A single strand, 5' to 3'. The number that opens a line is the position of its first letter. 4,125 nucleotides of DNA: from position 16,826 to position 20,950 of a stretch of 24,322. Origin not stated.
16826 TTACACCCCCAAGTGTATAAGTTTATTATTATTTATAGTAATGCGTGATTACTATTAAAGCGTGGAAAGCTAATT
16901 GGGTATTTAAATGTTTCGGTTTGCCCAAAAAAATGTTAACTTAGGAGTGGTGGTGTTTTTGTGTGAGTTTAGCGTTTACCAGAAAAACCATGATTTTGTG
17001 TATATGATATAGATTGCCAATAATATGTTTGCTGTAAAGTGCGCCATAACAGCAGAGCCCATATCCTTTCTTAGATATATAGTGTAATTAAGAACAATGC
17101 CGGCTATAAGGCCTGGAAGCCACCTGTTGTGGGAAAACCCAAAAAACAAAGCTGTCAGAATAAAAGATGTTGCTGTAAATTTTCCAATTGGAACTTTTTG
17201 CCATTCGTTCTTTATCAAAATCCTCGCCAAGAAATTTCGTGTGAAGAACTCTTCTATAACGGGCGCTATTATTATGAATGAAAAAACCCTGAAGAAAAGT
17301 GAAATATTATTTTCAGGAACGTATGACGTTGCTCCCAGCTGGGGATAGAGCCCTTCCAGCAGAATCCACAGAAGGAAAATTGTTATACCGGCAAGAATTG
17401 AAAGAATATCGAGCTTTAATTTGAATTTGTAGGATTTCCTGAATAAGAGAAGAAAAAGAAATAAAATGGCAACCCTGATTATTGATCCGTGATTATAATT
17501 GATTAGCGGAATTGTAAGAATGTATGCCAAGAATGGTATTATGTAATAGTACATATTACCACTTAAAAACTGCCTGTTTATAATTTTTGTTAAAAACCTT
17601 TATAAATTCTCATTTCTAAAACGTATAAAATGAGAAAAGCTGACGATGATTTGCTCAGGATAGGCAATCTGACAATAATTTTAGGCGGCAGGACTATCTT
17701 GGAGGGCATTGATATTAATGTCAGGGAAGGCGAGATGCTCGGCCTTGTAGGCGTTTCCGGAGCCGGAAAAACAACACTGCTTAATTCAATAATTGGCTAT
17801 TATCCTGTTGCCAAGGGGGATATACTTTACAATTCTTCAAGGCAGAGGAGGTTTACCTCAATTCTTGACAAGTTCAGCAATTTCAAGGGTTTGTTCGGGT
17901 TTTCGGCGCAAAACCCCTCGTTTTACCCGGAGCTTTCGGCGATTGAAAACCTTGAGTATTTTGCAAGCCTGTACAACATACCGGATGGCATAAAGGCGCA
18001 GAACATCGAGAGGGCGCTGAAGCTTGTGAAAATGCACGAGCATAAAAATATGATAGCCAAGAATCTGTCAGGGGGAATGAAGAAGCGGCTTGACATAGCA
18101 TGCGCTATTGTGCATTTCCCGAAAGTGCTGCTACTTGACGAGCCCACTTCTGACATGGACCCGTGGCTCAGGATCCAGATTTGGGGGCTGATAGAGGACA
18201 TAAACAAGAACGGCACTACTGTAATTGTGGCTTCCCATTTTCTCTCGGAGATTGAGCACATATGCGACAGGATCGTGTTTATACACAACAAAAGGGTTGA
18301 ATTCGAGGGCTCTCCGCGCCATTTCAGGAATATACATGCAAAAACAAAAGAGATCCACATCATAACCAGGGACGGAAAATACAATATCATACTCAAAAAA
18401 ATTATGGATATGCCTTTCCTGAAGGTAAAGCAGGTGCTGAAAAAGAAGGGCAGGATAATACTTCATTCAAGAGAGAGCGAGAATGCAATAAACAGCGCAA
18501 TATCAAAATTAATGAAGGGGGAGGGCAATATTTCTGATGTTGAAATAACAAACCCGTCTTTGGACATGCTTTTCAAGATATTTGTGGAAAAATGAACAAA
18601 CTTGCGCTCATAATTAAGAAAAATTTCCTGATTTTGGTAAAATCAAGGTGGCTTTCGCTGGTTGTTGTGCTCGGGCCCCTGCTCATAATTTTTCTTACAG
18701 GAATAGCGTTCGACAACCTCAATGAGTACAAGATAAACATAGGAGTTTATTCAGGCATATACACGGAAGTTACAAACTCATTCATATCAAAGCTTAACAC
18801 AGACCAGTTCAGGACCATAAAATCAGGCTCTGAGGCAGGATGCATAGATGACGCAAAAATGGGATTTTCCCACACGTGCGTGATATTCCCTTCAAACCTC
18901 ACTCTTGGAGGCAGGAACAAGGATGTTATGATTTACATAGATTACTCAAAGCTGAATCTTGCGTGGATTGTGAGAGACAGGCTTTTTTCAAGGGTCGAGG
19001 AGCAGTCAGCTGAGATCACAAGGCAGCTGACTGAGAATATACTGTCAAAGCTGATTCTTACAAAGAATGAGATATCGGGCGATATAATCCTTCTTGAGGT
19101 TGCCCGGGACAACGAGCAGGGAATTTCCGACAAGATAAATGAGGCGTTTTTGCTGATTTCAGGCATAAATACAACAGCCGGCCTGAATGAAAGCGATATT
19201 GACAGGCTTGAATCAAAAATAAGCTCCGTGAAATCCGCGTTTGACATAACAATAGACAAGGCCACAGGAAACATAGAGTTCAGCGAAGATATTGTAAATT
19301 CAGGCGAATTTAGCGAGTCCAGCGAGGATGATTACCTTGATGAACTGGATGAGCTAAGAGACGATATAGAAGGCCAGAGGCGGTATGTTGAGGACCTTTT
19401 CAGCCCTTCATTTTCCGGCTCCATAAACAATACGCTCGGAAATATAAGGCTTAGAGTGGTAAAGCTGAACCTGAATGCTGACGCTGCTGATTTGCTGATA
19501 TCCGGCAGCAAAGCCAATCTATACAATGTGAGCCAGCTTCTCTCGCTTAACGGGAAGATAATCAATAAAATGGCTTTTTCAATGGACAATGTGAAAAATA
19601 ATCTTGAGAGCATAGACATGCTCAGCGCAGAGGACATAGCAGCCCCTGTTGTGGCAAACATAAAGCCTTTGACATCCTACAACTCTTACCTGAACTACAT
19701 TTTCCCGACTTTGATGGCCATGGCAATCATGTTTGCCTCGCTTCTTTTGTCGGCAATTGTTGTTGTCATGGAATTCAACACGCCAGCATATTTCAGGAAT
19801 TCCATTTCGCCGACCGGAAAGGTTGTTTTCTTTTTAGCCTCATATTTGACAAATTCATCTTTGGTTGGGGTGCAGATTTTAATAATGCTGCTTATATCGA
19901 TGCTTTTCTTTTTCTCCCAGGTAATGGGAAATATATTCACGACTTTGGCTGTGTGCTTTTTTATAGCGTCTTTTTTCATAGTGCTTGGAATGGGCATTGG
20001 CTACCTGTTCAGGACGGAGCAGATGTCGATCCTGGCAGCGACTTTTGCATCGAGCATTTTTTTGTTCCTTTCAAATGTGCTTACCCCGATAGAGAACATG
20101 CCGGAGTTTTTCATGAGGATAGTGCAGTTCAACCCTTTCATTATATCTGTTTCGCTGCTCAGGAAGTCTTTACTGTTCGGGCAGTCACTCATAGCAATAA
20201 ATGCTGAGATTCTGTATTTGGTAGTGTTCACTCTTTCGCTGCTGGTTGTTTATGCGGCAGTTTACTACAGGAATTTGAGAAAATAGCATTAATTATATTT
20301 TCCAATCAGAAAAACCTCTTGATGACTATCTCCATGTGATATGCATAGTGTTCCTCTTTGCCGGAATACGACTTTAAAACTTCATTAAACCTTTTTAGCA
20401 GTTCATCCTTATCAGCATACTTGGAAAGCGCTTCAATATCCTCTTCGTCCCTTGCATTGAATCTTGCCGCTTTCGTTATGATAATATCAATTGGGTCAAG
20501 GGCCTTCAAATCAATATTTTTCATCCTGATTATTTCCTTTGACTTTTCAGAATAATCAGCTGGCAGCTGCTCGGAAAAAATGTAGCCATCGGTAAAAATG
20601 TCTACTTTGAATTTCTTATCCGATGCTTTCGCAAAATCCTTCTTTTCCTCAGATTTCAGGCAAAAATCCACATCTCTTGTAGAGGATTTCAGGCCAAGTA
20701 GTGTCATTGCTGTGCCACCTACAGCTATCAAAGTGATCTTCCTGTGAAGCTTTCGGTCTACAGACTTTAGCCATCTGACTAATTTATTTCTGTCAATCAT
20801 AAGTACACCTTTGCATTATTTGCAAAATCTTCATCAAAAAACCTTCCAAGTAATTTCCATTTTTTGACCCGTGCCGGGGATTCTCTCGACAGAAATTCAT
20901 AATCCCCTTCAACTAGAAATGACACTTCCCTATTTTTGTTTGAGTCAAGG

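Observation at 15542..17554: Two PEF-CTERM cargo genes next to a CPBP intramembrane protease with no archaeosortase: candidate new protein-sorting system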

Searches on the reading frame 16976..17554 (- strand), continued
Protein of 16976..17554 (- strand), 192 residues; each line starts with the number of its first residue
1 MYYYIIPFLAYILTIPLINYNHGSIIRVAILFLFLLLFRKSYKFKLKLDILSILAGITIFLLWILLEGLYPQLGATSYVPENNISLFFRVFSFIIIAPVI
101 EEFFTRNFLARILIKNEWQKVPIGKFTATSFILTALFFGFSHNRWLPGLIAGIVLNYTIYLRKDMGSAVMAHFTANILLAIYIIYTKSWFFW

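Call 70: fold_search(model_id=the predicted structure, library=pdb)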
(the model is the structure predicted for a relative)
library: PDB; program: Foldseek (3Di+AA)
matches with E <= 10: 61; with E <= 0.001: 0
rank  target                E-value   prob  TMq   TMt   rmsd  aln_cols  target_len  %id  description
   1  6u0o_A                3.6e-01  0.75  0.41  0.34   7.8       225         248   14  Crystal structure of a peptidoglycan release complex, SagB-SpdC, in lipidic cubic phase (released 2020-09-23)
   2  5xap                  1.3e+00  0.09  0.20  0.08  16.8       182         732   13  Crystal structure of SecDF in I form (C2 space group) (released 2017-05-17)
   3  8do0_A                1.4e+00  0.12  0.27  0.15  18.5       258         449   11  Cryo-EM structure of the human Sec61 complex inhibited by mycolactone (released 2023-05-24)
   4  8wd9_B                1.5e+00  0.05  0.16  0.11  19.9       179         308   18  Cryo-EM structure of Mycobacterium tuberculosis DppABCD in apo form (released 2024-09-18)
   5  6z3t_A                1.7e+00  0.10  0.20  0.11  17.2       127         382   15  Structure of canine Sec61 inhibited by mycolactone (released 2020-07-22)
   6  8dnx_A                2.0e+00  0.10  0.27  0.15  16.1       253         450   12  Cryo-EM structure of the human Sec61 complex inhibited by cotransin (released 2023-05-24)
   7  8oj0_1                2.4e+00  0.10  0.26  0.15  11.4       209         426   14  60S ribosomal subunit bound to the E3-UFM1 complex - state 2 (native) (released 2024-02-21)
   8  7tm3_1                2.6e+00  0.06  0.24  0.12  19.4       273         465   11  Structure of the rabbit 80S ribosome stalled on a 2-TMD Rhodopsin intermediate in complex with the multipass transloco (released 2022-10-19)
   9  1ohu_A                3.4e+00  0.07  0.19  0.22  15.0       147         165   13  Structure of Caenorhabditis elegans CED-9 (released 2003-08-14)
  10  6nd1_B                3.6e+00  0.08  0.25  0.16   8.7       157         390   17  CryoEM structure of the Sec Complex from yeast (released 2019-01-09)
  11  8do3_A                3.6e+00  0.08  0.26  0.15  16.3       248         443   11  Cryo-EM structure of the human Sec61 complex inhibited by eeyarestatin I (released 2023-05-24)
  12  6mbd_A                4.1e+00  0.03  0.16  0.18  13.3       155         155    9  Human Mcl-1 in complex with the designed peptide dM1 (released 2019-03-06)
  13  2m5b_MODEL_1_A        4.8e+00  0.05  0.18  0.20  14.2       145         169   11  The NMR structure of the BID-BAK complex (released 2013-04-17)
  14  9bcg_A                4.8e+00  0.03  0.17  0.09  12.8       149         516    8  Myeloid cell leukemia-1 (Mcl-1) complexed with compound (released 2024-08-07)
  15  8dnw_A                5.0e+00  0.06  0.27  0.15  15.8       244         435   11  Cryo-EM structure of the human Sec61 complex in a partially-open apo state (Class 2) (released 2023-05-24)
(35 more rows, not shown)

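Call 71: search_solved_structures(query=A2, max_evalue=1, show_alignments=2)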
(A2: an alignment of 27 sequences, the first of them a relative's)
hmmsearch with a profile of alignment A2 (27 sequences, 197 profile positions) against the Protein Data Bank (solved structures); distinct sequences matched with E-value up to 1: 0.

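Call 74: find_encoding_contigs(protein=P0080, flank=10000, max_places=3)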
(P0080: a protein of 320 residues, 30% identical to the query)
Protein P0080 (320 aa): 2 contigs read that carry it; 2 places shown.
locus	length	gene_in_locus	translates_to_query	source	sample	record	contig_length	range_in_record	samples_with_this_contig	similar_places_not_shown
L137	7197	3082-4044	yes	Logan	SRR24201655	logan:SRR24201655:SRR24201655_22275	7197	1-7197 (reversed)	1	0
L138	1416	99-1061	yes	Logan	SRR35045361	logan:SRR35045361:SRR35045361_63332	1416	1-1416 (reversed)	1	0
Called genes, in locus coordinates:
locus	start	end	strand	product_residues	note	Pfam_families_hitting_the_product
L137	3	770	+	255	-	?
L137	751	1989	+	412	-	PF13439:Glyco_transf_4, PF13579:Glyco_trans_4_4 (weak), PF00534:Glycos_transf_1, PF13692:Glyco_trans_1_4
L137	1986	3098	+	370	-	PF13439:Glyco_transf_4, PF13579:Glyco_trans_4_4, PF09314:DUF1972 (weak), PF00534:Glycos_transf_1, PF13692:Glyco_trans_1_4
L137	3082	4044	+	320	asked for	PF09721:Exosortase_EpsH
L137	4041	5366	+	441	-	PF02397:Bac_transf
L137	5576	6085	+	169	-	-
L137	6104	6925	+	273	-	PF02706:Wzz, PF13807:GNVR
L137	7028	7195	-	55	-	?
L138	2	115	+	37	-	?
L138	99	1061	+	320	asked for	PF09721:Exosortase_EpsH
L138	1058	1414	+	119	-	?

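Call 77: find_encoding_contigs(protein=P0082, flank=10000, max_places=2)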
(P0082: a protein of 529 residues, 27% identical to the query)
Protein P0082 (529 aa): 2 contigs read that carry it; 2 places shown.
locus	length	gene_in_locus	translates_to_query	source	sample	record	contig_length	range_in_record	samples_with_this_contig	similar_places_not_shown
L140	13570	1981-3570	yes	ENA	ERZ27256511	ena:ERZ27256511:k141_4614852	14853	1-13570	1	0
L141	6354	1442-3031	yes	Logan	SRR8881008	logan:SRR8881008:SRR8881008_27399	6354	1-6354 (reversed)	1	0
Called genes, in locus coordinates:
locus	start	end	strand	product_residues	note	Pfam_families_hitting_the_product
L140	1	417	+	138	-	?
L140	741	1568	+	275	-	PF14339:DUF4394 (faint), PF21959:DUF6923 (faint)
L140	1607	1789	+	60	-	PF27847:VPEID-CTERM (weak)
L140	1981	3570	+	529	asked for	PF09721:Exosortase_EpsH (weak), PF02517:Rce1-like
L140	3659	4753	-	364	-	PF00158:Sigma54_activat, PF14532:Sigma54_activ_2, PF07728:AAA_5 (weak), PF25601:AAA_lid_14, PF02954:HTH_8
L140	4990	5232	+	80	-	-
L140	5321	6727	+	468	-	PF02397:Bac_transf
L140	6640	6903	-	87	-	-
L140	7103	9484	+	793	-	PF02706:Wzz (weak), PF13807:GNVR (weak), PF13614:AAA_31 (weak)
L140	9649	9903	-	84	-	-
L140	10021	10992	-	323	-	PF03706:LPG_synthase_TM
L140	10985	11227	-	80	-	-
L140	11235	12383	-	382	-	PF00535:Glycos_transf_2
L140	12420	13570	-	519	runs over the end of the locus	PF13231:PMT_2 (weak)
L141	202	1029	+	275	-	PF14339:DUF4394 (faint), PF21959:DUF6923 (faint)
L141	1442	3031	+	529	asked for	PF09721:Exosortase_EpsH (weak), PF02517:Rce1-like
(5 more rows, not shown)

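Call 88: search_protein_representatives(alignment_id=A6)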
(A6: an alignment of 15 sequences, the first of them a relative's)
Query: 15 sequences, 260 profile positions. Proteins with E-value up to 0.001 (for the whole library): 2989; up to 1e-10: 1660; up to 1e-30: 238. The best 150 are listed.
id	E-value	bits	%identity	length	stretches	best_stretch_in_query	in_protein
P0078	3.1e-84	299.3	-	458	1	3-254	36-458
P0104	4.9e-74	265.9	-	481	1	1-254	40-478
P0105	2.6e-60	220.9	-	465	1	2-252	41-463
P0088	1.8e-59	218.1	-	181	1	91-259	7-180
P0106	3.5e-58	213.9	-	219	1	68-259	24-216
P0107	1.0e-57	212.4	-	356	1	14-258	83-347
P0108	1.1e-57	212.2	-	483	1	3-255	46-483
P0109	1.1e-57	212.2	-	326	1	9-254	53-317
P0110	1.3e-57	212.1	-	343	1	4-257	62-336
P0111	2.0e-57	211.4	-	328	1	5-253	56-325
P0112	5.9e-57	209.9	-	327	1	3-258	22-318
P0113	6.8e-57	209.7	-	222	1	49-258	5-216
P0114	9.7e-56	205.9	-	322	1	14-258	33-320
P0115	2.7e-55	204.4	-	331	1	11-254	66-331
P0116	3.0e-55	204.3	-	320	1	15-253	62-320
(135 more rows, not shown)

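Call 89: list_cluster_members(proteins=[P0104, P0105, P0107, P0109, P0110, P0111, P0112, P0114, P0115, P0116])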
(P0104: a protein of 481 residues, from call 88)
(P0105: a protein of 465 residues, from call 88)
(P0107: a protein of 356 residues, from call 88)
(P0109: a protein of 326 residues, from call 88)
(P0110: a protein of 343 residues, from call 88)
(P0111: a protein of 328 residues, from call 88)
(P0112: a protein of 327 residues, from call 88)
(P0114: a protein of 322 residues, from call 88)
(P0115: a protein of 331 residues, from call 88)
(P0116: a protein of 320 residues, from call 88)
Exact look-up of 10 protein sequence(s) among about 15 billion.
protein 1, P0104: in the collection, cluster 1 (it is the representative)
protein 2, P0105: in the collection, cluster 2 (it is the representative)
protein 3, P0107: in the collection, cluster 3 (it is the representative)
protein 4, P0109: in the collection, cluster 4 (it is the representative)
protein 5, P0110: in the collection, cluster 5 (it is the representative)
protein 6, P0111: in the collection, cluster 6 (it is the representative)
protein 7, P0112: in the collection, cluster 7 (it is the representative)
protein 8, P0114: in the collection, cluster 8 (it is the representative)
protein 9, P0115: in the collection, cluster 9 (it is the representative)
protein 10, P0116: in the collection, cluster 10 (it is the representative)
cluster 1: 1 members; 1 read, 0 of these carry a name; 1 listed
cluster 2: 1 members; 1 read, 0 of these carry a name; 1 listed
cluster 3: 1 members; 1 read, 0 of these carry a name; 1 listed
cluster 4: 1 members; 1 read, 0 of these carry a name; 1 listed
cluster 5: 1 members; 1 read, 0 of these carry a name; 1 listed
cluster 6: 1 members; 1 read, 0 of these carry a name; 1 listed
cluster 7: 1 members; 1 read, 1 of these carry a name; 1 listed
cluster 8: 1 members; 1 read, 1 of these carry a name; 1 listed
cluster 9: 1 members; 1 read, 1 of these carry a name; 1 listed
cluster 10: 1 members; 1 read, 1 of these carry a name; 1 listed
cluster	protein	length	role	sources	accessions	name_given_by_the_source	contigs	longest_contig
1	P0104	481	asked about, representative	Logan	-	-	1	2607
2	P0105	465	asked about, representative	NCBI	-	-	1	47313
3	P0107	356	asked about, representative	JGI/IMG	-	-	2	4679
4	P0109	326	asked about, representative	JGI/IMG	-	-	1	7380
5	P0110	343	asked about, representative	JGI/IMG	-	-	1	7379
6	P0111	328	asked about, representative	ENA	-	-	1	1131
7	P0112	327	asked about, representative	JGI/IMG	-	exosortase/archaeosortase family protein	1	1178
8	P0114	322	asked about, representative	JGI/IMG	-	exosortase/archaeosortase family protein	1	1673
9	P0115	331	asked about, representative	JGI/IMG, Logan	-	exosortase/archaeosortase family protein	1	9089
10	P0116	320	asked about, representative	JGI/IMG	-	exosortase/archaeosortase family protein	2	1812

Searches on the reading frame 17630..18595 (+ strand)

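Call 6: search_protein_families(library=pfam, proteins=[window:17630-18595:+], max_evalue=0.001)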
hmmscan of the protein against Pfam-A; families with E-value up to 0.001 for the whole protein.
window:17630-18595:+ (321 aa): 2 families
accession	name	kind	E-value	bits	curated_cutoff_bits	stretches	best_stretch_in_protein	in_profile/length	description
PF00005.33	ABC_tran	-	3.5e-29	102.6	25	1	24-174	1-137/137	ABC transporter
PF13304.12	AAA_21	-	4.1e-10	40.7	27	1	120-203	220-298/304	AAA domain, putative AbiEii toxin, Type IV TA system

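Call 94: search_protein_families(library=ncbifam, proteins=[window:17630-18595:+], max_evalue=0.001)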
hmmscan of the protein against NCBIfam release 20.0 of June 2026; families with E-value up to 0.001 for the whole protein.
window:17630-18595:+ (321 aa): 186 families (the best 25 are shown)
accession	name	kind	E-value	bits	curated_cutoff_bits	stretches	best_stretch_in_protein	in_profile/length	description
TIGR01188.1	drrA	subfamily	8.9e-51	173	312.45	1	23-315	8-297/302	daunorubicin resistance ABC transporter, ATP-binding protein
TIGR03740.1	galliderm_ABC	subfamily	1.6e-40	139.2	309.75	1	10-229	2-208/223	lantibiotic protection ABC transporter ATP-binding subunit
NF033858.1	ABC2_perm_RbbA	equivalog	4.6e-40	137.3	1050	1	10-235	268-487/909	ribosome-associated ATPase/putative transporter RbbA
TIGR03864.1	PQQ_ABC_ATP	hypoth_equivalog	8.2e-38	130.2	302.25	1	9-234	2-221/236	ABC transporter, ATP-binding subunit, PQQ-dependent alcohol dehydrogenase system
NF006987.0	PRK09452.1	equivalog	3.6e-35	121.4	482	1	4-260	13-260/378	spermidine/putrescine ABC transporter ATP-binding protein PotA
TIGR03522.1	GldA_ABC_ATP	equivalog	4.2e-35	121.6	402.6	1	10-316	4-298/301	gliding motility-associated ABC transporter ATP-binding subunit GldA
NF010060.0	PRK13537.1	equivalog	2.3e-34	118.7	521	1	14-236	21-237/314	nodulation factor ABC transporter ATP-binding protein NodI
NF043075.1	MMSYN1_0197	equivalog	3.8e-34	118.2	550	1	8-258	2-242/341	spermidine/putrescine ABC transporter ATP-binding protein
TIGR04406.1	LPS_export_lptB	equivalog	8.9e-34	116.8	240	1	9-234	2-224/239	LPS export ABC transporter ATP-binding protein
TIGR02673.1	FtsE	equivalog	4.3e-33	114.8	264.85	1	19-221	13-213/214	cell division ATP-binding protein FtsE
TIGR02315.1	ABC_phnC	equivalog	5.4e-32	111.1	266.1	1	9-234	2-235/243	phosphonate ABC transporter ATP-binding protein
TIGR03608.1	L_ocin_972_ABC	subfamily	1e-31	110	254.85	1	13-218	3-206/206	putative bacteriocin export ABC transporter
TIGR03265.1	PhnT2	equivalog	2.1e-31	109.5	457.7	1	9-267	5-254/353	putative 2-aminoethylphosphonate ABC transporter ATP-binding protein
NF040933.2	ABC_arch_GlcV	equivalog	4e-31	108.2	450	1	23-281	21-282/357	glucose ABC transporter ATP-binding protein GlcV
TIGR04521.1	ECF_ATPase_2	equivalog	1.2e-30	106.5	330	1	22-243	19-243/279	energy-coupling factor transporter ATPase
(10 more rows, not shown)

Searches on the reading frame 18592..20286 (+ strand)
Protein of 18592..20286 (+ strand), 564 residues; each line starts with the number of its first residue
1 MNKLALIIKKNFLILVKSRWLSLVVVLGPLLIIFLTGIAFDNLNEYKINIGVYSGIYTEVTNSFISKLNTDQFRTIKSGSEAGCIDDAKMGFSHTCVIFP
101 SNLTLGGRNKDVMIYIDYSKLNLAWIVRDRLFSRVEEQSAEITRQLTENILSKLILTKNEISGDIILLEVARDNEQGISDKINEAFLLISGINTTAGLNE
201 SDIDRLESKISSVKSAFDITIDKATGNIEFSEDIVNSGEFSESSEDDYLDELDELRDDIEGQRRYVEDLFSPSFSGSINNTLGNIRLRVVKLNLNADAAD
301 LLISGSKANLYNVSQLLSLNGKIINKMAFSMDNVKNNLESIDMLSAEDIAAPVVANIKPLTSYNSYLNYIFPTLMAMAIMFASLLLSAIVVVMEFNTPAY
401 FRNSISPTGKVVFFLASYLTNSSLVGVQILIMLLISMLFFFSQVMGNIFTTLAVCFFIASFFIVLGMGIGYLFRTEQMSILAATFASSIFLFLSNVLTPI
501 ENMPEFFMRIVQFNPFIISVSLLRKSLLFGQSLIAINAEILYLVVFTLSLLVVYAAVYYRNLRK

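Call 6: search_protein_families(library=pfam, proteins=[window:18592-20286:+], max_evalue=0.001)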
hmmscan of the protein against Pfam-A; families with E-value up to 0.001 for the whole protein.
window:18592-20286:+ (564 aa): 2 families
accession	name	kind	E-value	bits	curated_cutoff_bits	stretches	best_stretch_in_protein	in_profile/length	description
PF12698.13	ABC2_membrane_3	-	3.9e-22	79.3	31.6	1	311-552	105-343/347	ABC-2 family transporter protein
PF01061.29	ABC2_membrane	-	3.5e-12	46.7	26.9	1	364-527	46-210/211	ABC-2 type transporter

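Call 94: search_protein_families(library=ncbifam, proteins=[window:18592-20286:+], max_evalue=0.001)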
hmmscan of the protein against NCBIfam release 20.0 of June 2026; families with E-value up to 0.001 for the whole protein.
window:18592-20286:+ (564 aa): 4 families
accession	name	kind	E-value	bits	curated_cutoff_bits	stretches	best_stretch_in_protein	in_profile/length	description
TIGR01247.1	drrB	subfamily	7.8e-07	29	223.05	1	365-556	45-233/236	daunorubicin resistance ABC transporter membrane protein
TIGR03861.1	phenyl_ABC_PedC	subfamily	2.2e-06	27.5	241.35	1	350-560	42-249/253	alcohol ABC transporter, permease protein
NF038293.1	permease_SagH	equivalog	2.9e-05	23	450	1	367-540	177-349/370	SagH family ABC transporter permease subunit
NF011648.0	PRK15066.1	subfamily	0.00035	20.2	225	1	364-556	57-247/257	ABC transporter permease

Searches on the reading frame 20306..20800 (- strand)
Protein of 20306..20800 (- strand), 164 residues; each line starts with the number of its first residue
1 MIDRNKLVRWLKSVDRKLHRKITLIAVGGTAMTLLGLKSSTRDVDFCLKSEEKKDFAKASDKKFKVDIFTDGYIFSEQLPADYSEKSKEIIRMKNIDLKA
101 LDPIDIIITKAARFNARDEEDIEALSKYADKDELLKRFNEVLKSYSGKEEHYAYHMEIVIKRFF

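Call 6: search_protein_families(library=pfam, proteins=[window:20306-20800:-], max_evalue=0.001)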
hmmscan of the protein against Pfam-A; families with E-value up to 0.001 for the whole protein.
window:20306-20800:- (164 aa): 2 families
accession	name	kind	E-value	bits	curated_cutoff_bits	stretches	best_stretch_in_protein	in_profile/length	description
PF19502.5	DUF6036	-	1.3e-11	45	23.6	1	19-156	17-152/164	Nucleotidyltransferase of unknown function (DUF6036)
PF09970.15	DUF2204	-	0.00022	21.3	20.3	0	80-135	100-154/181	Nucleotidyl transferase of unknown function (DUF2204)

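Call 94: search_protein_families(library=ncbifam, proteins=[window:20306-20800:-], max_evalue=0.001)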
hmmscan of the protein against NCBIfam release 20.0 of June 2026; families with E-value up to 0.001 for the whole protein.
window:20306-20800:- (164 aa): 0 families
